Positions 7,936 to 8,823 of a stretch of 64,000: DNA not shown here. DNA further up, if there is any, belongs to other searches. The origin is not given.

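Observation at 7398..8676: Two tandem, overlapping gp42/ThyA-family paralogs, both keeping the Cys nucleophile and the cytosine-specifying Asp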

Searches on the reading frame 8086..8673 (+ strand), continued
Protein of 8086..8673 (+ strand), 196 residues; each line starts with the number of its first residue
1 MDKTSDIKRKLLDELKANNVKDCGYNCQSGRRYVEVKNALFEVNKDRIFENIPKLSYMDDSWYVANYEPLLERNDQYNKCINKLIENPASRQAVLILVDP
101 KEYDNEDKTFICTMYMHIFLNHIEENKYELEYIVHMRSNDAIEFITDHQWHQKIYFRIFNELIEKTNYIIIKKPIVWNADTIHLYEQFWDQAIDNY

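Call 38: search_solved_structures(query=A1, max_evalue=1, show_alignments=5)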
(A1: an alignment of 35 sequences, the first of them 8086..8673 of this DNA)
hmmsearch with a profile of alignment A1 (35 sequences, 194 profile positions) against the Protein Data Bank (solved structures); distinct sequences matched with E-value up to 1: 7.
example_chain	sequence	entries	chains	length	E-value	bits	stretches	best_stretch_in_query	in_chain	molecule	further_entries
1b49_A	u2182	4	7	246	1.3e-16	63.9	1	75-191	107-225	PROTEIN (DEOXYCYTIDYLATE HYDROXYMETHYLASE) | Deoxycytidylate 5-hydroxymethyltransferase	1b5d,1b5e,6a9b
6l18_A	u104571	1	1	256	1.5e-15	60.5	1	75-191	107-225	Deoxycytidylate 5-hydroxymethyltransferase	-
6a9a_A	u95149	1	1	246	2.2e-14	56.6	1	75-191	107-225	Deoxycytidylate 5-hydroxymethyltransferase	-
5b6d_A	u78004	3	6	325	0.00051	22.8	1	75-140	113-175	CMP 5-hydroxymethylase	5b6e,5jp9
5jnh_A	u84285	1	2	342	0.00056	22.7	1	75-140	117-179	CMP 5-hydroxymethylase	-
1cs3_A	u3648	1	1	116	0.52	13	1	93-132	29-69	ZINC FINGER PROTEIN PLZF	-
1buo_A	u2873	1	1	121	0.55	12.9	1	93-132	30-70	PROTEIN (PROMYELOCYTIC LEUKEMIA ZINC FINGER PROTEIN PLZF)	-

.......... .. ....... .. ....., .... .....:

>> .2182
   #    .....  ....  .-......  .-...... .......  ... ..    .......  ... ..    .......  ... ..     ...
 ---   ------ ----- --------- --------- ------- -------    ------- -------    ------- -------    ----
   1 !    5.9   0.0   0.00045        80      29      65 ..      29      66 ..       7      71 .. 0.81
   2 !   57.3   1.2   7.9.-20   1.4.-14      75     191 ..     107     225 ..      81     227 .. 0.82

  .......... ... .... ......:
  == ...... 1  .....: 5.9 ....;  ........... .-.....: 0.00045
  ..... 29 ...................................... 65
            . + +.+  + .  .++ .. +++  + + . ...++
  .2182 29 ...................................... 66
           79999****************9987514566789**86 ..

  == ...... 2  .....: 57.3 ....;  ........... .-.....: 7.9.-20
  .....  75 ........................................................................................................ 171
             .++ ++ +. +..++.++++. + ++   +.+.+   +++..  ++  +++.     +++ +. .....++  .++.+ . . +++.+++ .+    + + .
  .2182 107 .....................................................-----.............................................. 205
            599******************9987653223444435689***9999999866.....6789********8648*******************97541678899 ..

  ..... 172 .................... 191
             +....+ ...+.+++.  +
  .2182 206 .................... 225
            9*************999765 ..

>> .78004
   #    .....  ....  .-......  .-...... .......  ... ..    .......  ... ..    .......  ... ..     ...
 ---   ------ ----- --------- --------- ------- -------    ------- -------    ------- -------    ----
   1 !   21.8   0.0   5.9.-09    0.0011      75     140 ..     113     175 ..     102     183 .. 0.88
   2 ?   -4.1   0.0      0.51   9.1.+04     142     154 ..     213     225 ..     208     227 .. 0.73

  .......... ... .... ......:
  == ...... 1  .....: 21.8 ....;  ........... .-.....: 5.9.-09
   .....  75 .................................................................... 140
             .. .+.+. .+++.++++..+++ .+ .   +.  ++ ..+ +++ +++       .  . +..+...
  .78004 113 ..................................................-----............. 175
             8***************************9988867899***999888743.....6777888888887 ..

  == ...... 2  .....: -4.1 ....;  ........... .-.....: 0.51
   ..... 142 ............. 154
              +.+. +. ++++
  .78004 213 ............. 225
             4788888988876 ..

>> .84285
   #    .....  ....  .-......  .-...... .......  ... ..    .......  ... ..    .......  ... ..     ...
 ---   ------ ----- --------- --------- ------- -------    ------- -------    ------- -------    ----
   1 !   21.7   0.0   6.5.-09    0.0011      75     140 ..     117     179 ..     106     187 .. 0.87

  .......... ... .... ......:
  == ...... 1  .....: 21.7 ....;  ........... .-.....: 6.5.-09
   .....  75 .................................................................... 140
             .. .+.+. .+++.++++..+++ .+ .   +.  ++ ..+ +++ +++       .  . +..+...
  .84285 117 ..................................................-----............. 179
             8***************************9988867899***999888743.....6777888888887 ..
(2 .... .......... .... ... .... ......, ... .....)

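Call 43: fold_search(model_id=the predicted structure, library=viral)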
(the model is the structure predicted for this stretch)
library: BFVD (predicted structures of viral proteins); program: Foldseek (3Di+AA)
matches with E <= 10: 507; with E <= 0.001: 36
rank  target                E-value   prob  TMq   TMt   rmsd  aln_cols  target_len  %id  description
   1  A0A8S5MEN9            4.7e-11  1.00  0.73  0.53   6.1       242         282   22  Thymidylate synthase/dCMP hydroxymethylase domain-containing protein [Siphoviridae sp. ctYh54]
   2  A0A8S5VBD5            4.6e-09  1.00  0.64  0.52   5.4       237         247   19  thymidylate synthase [Myoviridae sp. ctbEa13]
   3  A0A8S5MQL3            3.7e-08  1.00  0.69  0.36   5.6       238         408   19  CMP/dCMP-type deaminase domain-containing protein [Myoviridae sp. ctOAa14]
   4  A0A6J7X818            4.2e-08  1.00  0.65  0.48   5.7       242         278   19  Thymidylate synthase/dCMP hydroxymethylase domain containing protein [uncultured Caudovirales phage]
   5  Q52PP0                6.2e-08  1.00  0.73  0.54   4.3       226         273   18  Putative thymidylate synthase [Xanthomonas phage Xp15]
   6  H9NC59                6.2e-08  1.00  0.57  0.49   6.7       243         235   16  (no name in the UniProt tables at hand)
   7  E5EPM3                1.4e-07  1.00  0.61  0.52   6.6       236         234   14  Gp42 dCMP hydroxymethylase [Acinetobacter phage Acj9]
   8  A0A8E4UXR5            2.1e-07  1.00  0.63  0.37   6.0       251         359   22  Thymidylate synthase [Maribacter phage Colly_1]
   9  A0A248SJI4            2.3e-07  1.00  0.64  0.45   6.7       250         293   14  (no name in the UniProt tables at hand)
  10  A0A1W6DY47            8.4e-07  1.00  0.61  0.35   5.8       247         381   13  Putative thymidylate synthase [Aeromonas phage phiA8-29]
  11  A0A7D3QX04            8.9e-07  1.00  0.60  0.44   7.3       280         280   16  Thymidylate synthase/dCMp hydroxymethylase [Fadolivirus 2]
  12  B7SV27                2.0e-06  1.00  0.61  0.40   6.7       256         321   11  (no name in the UniProt tables at hand)
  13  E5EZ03                4.6e-06  1.00  0.60  0.43   6.4       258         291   13  (no name in the UniProt tables at hand)
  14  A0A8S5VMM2            6.4e-06  1.00  0.56  0.44   6.4       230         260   11  Uncharacterized protein [Ackermannviridae sp.]
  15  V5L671                7.7e-06  1.00  0.54  0.27   6.7       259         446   12  (no name in the UniProt tables at hand)
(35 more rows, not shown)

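Call 45: search_protein_families(library=ncbifam, proteins=[window:8086-8673:+], max_evalue=0.01)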
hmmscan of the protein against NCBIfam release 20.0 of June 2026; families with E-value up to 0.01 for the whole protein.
window:8086-8673:+ (196 aa): 2 families
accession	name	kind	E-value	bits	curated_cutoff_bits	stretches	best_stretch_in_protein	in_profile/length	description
TIGR03283.1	thy_syn_methano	equivalog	1.2e-06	28.2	174.55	1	72-145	92-159/201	thymidylate synthase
NF002495.0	PRK01827.1-1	equivalog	1.3e-06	28.2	327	1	65-192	107-228/279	thymidylate synthase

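Call 48: search_protein_representatives(alignment_id=A1)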
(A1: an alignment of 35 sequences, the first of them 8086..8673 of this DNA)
Query: 35 sequences, 194 profile positions. Proteins with E-value up to 0.001 (for the whole library): 1002; up to 1e-10: 134; up to 1e-30: 23. The best 150 are listed.
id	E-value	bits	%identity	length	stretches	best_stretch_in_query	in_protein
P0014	2.7e-86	304.4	-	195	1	1-193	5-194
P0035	1.1e-66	240.3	-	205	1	3-193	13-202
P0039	6.8e-62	224.8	-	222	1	1-162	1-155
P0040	1.9e-61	223.3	-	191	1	1-188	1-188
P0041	6.1e-57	208.6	-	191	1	2-189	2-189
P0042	2.3e-55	203.5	-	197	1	1-192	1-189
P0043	3.9e-54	199.4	-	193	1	1-186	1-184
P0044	7.3e-49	182.2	-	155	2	61-193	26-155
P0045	1.9e-46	174.4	-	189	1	3-190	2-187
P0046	2.0e-41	158.0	-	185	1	2-193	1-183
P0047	4.4e-41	156.9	-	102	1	1-102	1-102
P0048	5.4e-40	153.3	-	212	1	4-193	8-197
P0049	6.9e-40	153.0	-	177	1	2-185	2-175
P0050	5.8e-38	146.7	-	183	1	3-191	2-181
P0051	8.9e-36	139.6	-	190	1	17-191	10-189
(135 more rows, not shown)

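Call 49: find_related_loci(query=A1, collection=viral_contigs, flank=10000)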
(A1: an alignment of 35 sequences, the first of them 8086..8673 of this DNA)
Query A1 (196 aa) in viral_contigs; peptide patterns used: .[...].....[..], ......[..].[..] (x = any residue, [..] = any of these).
51 stretches matched a pattern; 10 encode a relative of the query (tblastn E <= 1e-3); 10 distinct loci.
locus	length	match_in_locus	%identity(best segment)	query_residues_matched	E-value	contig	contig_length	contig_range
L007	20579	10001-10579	67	1-193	1e-84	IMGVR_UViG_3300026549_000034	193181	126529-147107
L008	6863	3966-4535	56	1-194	4e-66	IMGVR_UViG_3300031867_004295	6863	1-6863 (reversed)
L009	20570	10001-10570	56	1-194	1e-65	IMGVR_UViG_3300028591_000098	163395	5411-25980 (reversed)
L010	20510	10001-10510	34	6-187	8e-27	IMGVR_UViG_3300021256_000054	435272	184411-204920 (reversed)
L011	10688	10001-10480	32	19-187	5e-26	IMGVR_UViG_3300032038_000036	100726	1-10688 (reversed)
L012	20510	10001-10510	34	6-187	1e-25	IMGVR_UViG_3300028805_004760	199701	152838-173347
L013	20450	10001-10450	33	29-187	7e-24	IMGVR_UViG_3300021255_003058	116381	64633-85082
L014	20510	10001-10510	34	6-187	1e-25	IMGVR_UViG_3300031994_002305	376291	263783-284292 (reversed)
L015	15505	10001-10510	34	6-187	3e-25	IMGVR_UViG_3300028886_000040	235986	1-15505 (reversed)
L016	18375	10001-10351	31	72-187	3e-12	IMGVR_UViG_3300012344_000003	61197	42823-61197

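Call 52: search_solved_structures(query=L012:9989-10624:+, max_evalue=10, show_alignments=4)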
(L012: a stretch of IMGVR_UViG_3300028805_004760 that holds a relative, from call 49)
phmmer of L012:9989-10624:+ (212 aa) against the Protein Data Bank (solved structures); distinct sequences matched with E-value up to 10: 7.
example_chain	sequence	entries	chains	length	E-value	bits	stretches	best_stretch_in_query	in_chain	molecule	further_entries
1b49_A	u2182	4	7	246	4.5e-09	39.4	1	68-181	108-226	PROTEIN (DEOXYCYTIDYLATE HYDROXYMETHYLASE) | Deoxycytidylate 5-hydroxymethyltransferase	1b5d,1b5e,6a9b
6l18_A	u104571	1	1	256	1.5e-08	37.7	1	68-181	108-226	Deoxycytidylate 5-hydroxymethyltransferase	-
6a9a_A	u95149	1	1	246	1.5e-07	34.4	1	68-181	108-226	Deoxycytidylate 5-hydroxymethyltransferase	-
5jnh_A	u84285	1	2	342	0.0012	21.7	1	67-178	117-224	CMP 5-hydroxymethylase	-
5b6d_A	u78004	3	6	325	0.0012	21.6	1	67-178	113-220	CMP 5-hydroxymethylase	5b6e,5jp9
7btw_B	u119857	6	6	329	0.41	13.4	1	2-57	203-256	Sorting assembly machinery 35 kDa subunit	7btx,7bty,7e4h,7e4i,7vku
6z05_A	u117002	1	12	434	1.3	11.7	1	15-87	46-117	DegQ family serine endoprotease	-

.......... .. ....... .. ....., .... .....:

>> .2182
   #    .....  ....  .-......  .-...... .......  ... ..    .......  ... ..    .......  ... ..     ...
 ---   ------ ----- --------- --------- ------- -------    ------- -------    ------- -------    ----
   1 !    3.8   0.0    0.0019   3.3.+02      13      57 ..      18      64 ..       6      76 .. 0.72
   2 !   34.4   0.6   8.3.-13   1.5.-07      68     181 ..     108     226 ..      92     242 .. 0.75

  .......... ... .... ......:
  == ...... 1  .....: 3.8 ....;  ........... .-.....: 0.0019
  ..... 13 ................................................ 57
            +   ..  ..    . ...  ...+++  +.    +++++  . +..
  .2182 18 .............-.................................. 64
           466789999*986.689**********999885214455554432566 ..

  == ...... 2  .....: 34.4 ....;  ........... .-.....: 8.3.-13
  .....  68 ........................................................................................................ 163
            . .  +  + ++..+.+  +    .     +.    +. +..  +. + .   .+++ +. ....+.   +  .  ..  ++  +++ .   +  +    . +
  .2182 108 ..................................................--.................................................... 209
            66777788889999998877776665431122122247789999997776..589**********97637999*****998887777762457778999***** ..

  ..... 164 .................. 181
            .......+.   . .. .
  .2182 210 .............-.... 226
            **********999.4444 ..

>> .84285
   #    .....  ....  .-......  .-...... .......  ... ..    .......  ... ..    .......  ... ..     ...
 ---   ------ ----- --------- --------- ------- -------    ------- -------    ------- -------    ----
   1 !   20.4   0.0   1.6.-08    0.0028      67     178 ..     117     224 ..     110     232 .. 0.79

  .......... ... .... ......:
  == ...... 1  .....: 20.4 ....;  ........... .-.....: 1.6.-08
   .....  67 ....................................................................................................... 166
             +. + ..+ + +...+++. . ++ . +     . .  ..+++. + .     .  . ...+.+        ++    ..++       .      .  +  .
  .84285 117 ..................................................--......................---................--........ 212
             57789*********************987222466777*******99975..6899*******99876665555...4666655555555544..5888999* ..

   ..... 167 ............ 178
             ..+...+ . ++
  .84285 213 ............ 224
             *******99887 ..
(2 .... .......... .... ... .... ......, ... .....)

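Call 55: search_dna_similar(query=L012:9989-10624:+, collection=phages, mode=protein, max_evalue=0.001, max_rows=25)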
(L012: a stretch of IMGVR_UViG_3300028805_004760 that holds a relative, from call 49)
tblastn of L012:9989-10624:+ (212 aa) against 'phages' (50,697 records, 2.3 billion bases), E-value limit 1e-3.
Records with a match: 811; places in all: 811; records where one place covers at least 80% of the query: 0.
Best place of each record, by identity: <60% 811.
By first word of the organism name: Escherichia 346; Klebsiella 134; Shigella 62; Aeromonas 48; Enterobacteria 35; Salmonella 28; Enterobacter 27; Yersinia 25; Citrobacter 15; Serratia 13; and 24 more.
By host as written in the record: Escherichia coli 161; - 82; Escherichia coli B 24; Klebsiella pneumoniae 23; Aeromonas salmonicida 21; Shigella sp. 19; Yersinia pseudotuberculosis 14; Escherichia coli K-12 12; and 220 more.
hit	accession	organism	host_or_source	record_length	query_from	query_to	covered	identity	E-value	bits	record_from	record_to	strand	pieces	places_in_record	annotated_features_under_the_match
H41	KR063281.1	Gordonia phage GMA2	Gordonia malaquae A448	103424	43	204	76%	29.1%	1e-6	54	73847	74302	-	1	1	hypothetical protein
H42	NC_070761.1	Gordonia phage GMA2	Gordonia malaquae A448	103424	43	204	76%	29.1%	1e-6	54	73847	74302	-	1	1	thymidylate synthase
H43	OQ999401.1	Actinomycetia phage DSL-LC01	Actinomycetia bacterium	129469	53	206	73%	29.9%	1e-7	57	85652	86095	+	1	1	thymidylate synthase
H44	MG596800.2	Pseudomonas phage PMBT14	Pseudomonas fluorescens ATCC 13525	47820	66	212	69%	29.8%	1e-8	60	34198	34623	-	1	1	thymidylate synthase | dCMP deaminase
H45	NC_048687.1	Pseudomonas phage PMBT14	Pseudomonas fluorescens ATCC 13525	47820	66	212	69%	29.8%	1e-8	60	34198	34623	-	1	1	thymidylate synthase | dCMP deaminase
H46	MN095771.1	Serratia phage Muldoon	Serratia marcescens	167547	66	179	54%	37.1%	3e-13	73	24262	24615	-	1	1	dCMP hydroxymethylase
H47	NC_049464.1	Serratia phage Muldoon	Serratia marcescens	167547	66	179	54%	37.1%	3e-13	73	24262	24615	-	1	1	thymidylate synthase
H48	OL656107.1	Salmonella phage UAB_60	Salmonella enterica subsp. enterica ...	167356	56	188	63%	31.8%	1e-7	57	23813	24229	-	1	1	putative thymidylate synthase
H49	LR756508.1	uncultured phage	metagenomic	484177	39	195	74%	26.4%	4e-5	50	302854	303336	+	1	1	record has no annotation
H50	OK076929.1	Escherichia phage vB_EcoM_C2-3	Escherichia coli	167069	56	188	63%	31.1%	1e-6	54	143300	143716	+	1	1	deoxycytidylate 5-hydroxymethyltransferase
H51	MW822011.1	Shigella phage TB004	Shigella flexneri 1c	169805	56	188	63%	31.1%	1e-6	54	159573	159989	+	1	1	none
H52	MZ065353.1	Escherichia virus KFS-EC3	Escherichia coli O157:H7 ATCC 10536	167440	56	188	63%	31.1%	1e-6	54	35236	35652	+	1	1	thyA_1: thymidylate synthase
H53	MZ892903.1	Escherichia phage ELT1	Escherichia coli K-12 MG1655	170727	56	188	63%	31.1%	1e-6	54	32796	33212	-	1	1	deoxycytidylate 5-hydroxymethyltransferase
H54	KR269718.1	Escherichia phage HY03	Escherichia coli O157:H7 ATCC 43890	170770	56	188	63%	31.1%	1e-6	54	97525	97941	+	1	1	putative thymidylate synthase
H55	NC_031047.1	Escherichia phage HY03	Escherichia coli O157:H7 ATCC 43890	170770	56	188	63%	31.1%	1e-6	54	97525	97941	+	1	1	thymidylate synthase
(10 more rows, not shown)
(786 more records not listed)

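Call 63: search_protein_families(library=pfam, proteins=[L012:6696-7841:+, L012:8823-9380:+, L012:9387-9986:+, L012:9989-10624:+, L012:11406-11858:+, L012:11925-12365:+, L012:4808-5713:+], max_evalue=0.01)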
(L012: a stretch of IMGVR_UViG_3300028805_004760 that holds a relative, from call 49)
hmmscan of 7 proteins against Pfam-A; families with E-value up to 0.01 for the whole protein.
L012:6696-7841:+ (382 aa): 1 family
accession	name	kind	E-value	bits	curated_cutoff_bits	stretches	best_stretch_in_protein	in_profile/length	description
PF02511.20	Thy1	-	2.2e-17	63.9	24.8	2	177-328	59-166/191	Thymidylate synthase complementing protein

L012:8823-9380:+ (186 aa): 0 families

L012:9387-9986:+ (200 aa): 1 family
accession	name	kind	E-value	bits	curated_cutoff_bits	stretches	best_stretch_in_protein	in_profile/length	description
PF00574.28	CLP_protease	-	8e-26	91.5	20.2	1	38-200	23-179/182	Clp protease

L012:9989-10624:+ (212 aa): 1 family
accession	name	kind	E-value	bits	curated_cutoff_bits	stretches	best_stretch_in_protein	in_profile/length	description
PF00303.24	Thymidylat_synt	-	2e-08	34.2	24.3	1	66-180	109-219/266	Thymidylate synthase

L012:11406-11858:+ (151 aa): 1 family
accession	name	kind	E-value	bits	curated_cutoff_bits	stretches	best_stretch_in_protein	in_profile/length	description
PF15891.11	Nuc_deoxyri_tr2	-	2.8e-12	47.4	30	1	8-84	3-93/105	Nucleoside 2-deoxyribosyltransferase like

L012:11925-12365:+ (147 aa): 0 families

L012:4808-5713:+ (302 aa): 1 family
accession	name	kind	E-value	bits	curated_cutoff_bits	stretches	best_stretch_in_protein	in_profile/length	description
PF12705.13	PDDEXK_1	-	0.0032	17.9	22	1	104-267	88-196/247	PD-(D/E)XK nuclease superfamily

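Call 64: search_protein_families(library=phrogs, proteins=[L012:6696-7841:+, L012:8823-9380:+, L012:9387-9986:+, L012:9989-10624:+, L012:11406-11858:+, L012:11925-12365:+, L012:4808-5713:+], max_evalue=0.001)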
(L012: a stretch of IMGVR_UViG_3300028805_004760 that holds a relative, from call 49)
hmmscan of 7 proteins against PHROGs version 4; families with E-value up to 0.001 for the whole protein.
L012:6696-7841:+ (382 aa): 1 family
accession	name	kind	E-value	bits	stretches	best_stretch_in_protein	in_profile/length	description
phrog_85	-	DNA, RNA and nucleotide metabolism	1.1e-12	48.3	2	177-328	432-554/866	thymidylate synthase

L012:8823-9380:+ (186 aa): 1 family
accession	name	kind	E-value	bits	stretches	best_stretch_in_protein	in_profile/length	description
phrog_11651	-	unknown function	2.7e-06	28.3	1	122-180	9-61/69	-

L012:9387-9986:+ (200 aa): 11 families
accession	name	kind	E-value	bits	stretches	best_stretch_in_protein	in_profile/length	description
phrog_94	-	head and packaging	8.6e-29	102.5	1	10-200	77-250/622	head maturation protease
phrog_1827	-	other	1.6e-16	61.3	1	65-191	54-174/202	ATP-dependent protease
phrog_1684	-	head and packaging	5.1e-13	50.1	1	65-192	74-195/284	head maturation protease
phrog_2976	-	head and packaging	3e-09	38.1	1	60-199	49-181/394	head maturation protease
phrog_5410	-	other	7.2e-09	36.3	1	66-189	58-175/323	ATP-dependent protease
phrog_133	-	head and packaging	1.5e-08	34.7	1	65-198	50-177/668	head maturation protease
phrog_33547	-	unknown function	1.6e-06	28.4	1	64-191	30-150/357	-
phrog_3348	-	unknown function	5.1e-05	23.7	1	64-176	68-176/386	-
phrog_53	-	head and packaging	0.00013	22.3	1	66-135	120-194/583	head maturation protease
phrog_26628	-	head and packaging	0.00023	21.7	1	64-167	67-163/290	head maturation protease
phrog_23753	-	head and packaging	0.00092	19.9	0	28-149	8-123/298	head maturation protease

L012:9989-10624:+ (212 aa): 3 families
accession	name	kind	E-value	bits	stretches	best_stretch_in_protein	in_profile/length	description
phrog_160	-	DNA, RNA and nucleotide metabolism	1.5e-20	74.4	1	62-179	148-260/335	thymidylate synthase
phrog_5131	-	DNA, RNA and nucleotide metabolism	3.4e-09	37.4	1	66-188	113-233/357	thymidylate synthase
phrog_3676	-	DNA, RNA and nucleotide metabolism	0.0005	20.3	0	67-187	114-241/351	thymidylate synthase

L012:11406-11858:+ (151 aa): 0 families

L012:11925-12365:+ (147 aa): 0 families

L012:4808-5713:+ (302 aa): 2 families
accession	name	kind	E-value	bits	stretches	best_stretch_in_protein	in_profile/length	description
phrog_1218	-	DNA, RNA and nucleotide metabolism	1.4e-07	32.1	1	101-184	95-173/364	exonuclease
phrog_298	-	DNA, RNA and nucleotide metabolism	4.6e-05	23.9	1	43-286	93-275/293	exonuclease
